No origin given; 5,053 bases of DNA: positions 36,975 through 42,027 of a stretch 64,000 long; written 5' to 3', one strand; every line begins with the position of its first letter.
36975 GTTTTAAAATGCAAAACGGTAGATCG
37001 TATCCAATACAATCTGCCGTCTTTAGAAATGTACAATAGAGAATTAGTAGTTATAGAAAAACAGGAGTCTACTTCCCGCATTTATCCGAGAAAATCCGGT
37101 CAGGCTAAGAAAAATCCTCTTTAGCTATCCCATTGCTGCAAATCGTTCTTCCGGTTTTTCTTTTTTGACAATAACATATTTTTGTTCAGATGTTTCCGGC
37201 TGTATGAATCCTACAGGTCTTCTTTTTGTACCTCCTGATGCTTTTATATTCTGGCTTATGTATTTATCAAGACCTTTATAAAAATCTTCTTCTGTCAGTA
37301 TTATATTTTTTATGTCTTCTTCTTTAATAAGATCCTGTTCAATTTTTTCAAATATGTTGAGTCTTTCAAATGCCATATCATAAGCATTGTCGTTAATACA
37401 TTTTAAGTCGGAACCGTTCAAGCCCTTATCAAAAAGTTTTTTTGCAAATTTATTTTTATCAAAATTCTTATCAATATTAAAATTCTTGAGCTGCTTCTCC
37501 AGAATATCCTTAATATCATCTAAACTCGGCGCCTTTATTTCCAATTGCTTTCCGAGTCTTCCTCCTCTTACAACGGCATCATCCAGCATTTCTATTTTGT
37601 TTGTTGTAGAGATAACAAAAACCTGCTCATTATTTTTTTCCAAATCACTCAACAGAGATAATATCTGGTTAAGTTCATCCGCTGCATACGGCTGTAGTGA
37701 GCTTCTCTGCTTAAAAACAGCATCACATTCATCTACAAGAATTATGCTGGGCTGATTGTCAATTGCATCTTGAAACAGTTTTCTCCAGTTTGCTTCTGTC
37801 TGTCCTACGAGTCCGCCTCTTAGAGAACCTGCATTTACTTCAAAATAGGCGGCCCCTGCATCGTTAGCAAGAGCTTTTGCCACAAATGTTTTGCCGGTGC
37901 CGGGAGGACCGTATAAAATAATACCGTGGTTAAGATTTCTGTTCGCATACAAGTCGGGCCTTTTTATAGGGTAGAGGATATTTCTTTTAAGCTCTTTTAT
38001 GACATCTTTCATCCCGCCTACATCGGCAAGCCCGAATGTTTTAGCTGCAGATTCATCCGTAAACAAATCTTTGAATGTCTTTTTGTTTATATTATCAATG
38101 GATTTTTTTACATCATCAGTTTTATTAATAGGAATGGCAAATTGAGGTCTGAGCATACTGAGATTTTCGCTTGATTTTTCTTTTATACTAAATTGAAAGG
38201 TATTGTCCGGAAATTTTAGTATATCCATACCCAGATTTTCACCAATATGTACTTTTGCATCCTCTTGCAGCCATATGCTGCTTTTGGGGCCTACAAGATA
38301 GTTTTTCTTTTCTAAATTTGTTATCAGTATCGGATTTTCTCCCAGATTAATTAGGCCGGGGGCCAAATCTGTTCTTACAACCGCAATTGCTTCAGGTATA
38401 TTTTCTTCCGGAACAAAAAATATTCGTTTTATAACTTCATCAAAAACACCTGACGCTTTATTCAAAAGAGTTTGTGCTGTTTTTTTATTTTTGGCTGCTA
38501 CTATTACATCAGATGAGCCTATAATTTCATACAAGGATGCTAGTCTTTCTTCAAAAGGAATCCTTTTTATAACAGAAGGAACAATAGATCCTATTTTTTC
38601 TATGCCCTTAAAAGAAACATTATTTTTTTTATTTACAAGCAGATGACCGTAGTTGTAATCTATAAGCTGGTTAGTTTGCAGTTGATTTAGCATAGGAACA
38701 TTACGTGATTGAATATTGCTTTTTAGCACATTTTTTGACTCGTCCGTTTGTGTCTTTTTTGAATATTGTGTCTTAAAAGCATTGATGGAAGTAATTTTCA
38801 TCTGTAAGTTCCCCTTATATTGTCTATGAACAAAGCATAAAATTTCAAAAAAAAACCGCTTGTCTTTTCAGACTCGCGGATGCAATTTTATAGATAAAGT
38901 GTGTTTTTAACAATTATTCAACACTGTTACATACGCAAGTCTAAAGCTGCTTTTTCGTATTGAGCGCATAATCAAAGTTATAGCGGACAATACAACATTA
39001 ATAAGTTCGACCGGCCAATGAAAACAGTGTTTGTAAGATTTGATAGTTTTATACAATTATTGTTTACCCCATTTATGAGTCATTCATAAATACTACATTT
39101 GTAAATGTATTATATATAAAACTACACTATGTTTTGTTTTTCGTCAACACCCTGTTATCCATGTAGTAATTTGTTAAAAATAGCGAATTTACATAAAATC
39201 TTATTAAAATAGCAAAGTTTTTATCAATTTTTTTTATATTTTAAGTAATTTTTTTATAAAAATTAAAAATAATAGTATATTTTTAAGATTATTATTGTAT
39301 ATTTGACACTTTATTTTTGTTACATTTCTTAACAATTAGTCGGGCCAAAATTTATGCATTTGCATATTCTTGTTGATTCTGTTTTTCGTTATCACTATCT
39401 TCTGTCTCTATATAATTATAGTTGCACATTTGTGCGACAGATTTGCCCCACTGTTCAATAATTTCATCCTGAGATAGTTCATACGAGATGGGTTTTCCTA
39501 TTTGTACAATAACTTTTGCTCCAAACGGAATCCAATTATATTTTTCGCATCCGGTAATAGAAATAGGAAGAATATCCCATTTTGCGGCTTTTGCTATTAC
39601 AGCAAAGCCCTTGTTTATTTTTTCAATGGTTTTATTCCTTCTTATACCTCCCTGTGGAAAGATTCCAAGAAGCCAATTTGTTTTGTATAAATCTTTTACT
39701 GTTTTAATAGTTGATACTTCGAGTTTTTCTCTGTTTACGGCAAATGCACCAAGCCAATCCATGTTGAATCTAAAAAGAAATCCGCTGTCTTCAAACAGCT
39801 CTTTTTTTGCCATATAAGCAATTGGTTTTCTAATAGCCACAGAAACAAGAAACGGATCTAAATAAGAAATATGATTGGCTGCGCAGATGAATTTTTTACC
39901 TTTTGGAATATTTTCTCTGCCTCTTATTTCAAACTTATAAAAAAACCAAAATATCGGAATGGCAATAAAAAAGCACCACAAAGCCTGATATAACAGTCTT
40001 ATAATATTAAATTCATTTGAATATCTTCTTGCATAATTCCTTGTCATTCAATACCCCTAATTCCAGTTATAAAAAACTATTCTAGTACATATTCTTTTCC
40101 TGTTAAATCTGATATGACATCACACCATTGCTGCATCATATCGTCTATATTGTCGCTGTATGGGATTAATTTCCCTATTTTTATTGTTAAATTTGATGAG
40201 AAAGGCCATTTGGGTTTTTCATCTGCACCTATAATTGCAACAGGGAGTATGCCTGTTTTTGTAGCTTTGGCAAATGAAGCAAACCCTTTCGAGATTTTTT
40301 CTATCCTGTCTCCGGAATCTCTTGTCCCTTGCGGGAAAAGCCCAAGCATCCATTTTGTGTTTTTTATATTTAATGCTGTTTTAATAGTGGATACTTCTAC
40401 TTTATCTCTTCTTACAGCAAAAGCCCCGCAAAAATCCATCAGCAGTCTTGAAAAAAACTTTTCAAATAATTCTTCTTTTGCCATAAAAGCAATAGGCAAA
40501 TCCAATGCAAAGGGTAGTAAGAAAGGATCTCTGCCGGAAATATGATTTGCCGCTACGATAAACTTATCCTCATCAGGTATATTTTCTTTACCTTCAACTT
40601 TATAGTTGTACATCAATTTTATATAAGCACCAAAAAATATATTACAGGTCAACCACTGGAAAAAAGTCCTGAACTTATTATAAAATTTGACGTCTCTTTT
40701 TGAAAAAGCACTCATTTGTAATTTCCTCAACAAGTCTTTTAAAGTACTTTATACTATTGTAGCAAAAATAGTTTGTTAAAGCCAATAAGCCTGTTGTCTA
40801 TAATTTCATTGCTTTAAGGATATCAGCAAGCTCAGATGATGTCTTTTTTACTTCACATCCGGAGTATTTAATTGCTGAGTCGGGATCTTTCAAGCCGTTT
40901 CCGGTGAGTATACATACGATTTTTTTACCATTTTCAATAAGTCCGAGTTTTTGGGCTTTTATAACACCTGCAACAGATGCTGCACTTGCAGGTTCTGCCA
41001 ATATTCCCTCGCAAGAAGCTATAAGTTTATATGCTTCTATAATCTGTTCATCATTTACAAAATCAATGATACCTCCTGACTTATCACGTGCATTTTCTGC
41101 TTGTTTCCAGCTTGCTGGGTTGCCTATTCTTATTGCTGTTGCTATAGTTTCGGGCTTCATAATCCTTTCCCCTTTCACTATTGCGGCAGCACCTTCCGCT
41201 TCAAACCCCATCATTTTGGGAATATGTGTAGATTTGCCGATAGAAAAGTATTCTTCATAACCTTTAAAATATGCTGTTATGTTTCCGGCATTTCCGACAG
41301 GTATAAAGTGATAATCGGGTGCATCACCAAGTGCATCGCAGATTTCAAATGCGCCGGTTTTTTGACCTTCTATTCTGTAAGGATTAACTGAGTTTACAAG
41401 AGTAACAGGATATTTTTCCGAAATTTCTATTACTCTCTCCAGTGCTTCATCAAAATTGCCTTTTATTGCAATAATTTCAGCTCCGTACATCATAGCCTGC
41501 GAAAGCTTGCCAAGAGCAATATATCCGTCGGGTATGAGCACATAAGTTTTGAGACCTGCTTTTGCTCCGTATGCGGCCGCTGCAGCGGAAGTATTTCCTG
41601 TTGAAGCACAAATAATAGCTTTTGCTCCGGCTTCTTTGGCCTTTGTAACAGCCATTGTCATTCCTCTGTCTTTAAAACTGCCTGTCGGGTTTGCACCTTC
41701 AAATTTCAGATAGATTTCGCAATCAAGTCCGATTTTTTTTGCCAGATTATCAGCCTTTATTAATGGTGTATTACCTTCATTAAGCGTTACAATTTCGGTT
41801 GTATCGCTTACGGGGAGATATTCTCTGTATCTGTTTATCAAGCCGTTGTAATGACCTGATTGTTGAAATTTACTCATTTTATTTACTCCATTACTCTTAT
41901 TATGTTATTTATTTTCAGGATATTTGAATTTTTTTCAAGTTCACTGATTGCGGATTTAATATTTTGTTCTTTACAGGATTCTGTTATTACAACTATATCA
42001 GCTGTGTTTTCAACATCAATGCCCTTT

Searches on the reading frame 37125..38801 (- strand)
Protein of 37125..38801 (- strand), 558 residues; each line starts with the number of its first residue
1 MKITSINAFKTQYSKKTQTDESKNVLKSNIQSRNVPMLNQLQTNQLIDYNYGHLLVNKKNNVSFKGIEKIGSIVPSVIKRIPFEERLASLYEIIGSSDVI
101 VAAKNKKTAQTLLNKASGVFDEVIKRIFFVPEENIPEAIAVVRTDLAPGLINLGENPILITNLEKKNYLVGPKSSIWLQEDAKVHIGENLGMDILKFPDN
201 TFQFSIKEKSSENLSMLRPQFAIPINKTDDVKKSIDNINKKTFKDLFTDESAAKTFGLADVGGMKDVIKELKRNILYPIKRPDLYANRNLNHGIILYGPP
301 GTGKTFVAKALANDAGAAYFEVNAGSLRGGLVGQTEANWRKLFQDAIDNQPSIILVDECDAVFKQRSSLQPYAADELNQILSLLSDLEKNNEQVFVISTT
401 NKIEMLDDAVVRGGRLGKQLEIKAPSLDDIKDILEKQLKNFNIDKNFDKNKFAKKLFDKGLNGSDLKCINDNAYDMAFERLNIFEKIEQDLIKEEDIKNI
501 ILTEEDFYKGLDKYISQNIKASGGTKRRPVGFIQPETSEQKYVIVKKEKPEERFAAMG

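Call 21: search_protein_families(library=pfam, proteins=[window:37125-38801:-], max_evalue=0.0001)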
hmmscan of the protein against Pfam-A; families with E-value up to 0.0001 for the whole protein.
window:37125-38801:- (558 aa): 4 families
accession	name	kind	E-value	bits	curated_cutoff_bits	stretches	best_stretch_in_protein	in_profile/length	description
PF00004.35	AAA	-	9.9e-34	117.1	21.2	1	294-422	1-129/131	ATPase family associated with various cellular activities (AAA)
PF20720.3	nSTAND3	-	3.1e-06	27.4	27.2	1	291-403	17-114/155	Novel STAND NTPase 3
PF13401.12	AAA_22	-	4.9e-06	27.3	27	0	294-391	8-114/130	AAA domain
PF13191.12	AAA_16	-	3.7e-05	24.7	32.6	1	292-396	25-135/167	AAA ATPase domain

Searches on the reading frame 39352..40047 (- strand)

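Call 21: search_protein_families(library=pfam, proteins=[window:39352-40047:-], max_evalue=0.0001)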
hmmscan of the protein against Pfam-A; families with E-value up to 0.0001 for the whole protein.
window:39352-40047:- (231 aa): 1 family
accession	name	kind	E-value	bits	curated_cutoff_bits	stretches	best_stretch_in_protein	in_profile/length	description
PF01553.26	Acyltransferase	-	8.6e-22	77.8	23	1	39-164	2-131/132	Acyltransferase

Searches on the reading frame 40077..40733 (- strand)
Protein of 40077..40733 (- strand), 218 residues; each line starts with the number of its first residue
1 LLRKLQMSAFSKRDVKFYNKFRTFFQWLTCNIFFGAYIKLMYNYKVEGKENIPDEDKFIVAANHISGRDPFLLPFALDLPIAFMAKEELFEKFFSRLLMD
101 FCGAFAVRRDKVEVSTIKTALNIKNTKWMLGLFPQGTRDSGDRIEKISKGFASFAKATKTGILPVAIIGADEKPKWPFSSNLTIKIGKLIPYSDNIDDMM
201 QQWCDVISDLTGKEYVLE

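Call 21: search_protein_families(library=pfam, proteins=[window:40077-40733:-], max_evalue=0.0001)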
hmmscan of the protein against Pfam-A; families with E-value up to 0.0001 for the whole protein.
window:40077-40733:- (218 aa): 1 family
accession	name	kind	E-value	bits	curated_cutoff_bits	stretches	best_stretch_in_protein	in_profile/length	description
PF01553.26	Acyltransferase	-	1.2e-21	77.3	23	1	45-167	3-131/132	Acyltransferase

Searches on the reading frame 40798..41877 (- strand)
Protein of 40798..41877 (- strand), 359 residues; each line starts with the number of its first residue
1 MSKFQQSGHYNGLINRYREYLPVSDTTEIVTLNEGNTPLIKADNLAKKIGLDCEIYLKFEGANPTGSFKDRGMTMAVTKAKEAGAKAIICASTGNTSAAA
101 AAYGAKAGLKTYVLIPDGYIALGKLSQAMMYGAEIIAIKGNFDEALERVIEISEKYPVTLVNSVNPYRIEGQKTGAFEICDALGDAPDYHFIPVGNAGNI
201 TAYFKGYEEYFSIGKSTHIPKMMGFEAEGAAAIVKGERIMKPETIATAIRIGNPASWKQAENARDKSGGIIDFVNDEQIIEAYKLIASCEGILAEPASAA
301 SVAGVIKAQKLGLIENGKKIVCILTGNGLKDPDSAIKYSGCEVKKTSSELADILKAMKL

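Call 21: search_protein_families(library=pfam, proteins=[window:40798-41877:-], max_evalue=0.0001)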
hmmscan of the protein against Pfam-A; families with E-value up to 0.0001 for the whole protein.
window:40798-41877:- (359 aa): 1 family
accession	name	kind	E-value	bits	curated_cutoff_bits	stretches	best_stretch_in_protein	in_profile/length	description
PF00291.31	PALP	-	1.1e-73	248.6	35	1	30-326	1-295/295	Pyridoxal-phosphate dependent enzyme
